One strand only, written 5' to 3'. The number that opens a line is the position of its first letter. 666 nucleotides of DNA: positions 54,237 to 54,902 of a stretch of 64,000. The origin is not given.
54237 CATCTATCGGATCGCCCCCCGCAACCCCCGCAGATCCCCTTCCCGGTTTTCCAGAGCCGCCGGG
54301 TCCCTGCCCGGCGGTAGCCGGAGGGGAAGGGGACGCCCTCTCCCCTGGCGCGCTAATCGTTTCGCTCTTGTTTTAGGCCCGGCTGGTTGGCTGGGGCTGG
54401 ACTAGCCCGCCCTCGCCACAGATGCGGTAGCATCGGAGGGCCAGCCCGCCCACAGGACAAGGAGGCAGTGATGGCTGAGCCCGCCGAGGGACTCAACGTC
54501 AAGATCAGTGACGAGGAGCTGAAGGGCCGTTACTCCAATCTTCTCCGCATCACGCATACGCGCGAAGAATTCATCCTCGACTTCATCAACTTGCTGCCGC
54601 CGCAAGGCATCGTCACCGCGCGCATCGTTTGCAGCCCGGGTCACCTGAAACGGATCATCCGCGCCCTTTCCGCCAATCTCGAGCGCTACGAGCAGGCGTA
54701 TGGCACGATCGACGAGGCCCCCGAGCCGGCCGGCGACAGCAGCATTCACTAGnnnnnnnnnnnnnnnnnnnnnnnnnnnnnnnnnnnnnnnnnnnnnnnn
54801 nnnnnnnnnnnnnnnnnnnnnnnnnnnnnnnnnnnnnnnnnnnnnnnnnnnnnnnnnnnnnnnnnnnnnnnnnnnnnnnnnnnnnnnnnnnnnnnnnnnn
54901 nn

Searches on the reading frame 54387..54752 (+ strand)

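Call 35: search_protein_families(library=pfam, proteins=[window:54387-54752:+])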
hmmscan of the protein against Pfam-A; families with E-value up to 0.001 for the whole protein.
window:54387-54752:+ (121 aa): 1 family
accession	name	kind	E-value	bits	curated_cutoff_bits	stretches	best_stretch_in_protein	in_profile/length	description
PF11950.13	DUF3467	-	1.3e-18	67.2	25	1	29-109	8-91/92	Protein of unknown function (DUF3467)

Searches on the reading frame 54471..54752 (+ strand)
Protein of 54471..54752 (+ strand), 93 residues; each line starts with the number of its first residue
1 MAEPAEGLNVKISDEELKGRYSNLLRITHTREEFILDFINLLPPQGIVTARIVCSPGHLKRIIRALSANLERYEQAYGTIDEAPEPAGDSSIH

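Call 57: find_encoding_contigs(protein=window:54471-54752:+, flank=2500, max_places=8)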
Protein window:54471-54752:+ (93 aa): 2 contigs read that carry it; 2 places shown.
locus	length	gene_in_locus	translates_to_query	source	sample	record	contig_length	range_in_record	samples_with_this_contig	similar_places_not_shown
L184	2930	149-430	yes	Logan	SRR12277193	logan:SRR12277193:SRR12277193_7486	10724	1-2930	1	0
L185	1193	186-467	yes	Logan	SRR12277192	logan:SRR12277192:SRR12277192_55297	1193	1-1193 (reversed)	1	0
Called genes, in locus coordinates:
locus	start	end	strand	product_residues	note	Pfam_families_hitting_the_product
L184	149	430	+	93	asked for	PF11950:DUF3467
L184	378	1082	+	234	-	PF20094:GWxTD_dom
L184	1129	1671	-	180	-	-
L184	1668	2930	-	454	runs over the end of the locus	PF01979:Amidohydro_1, PF07969:Amidohydro_3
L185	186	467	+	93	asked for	PF11950:DUF3467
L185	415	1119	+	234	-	PF20094:GWxTD_dom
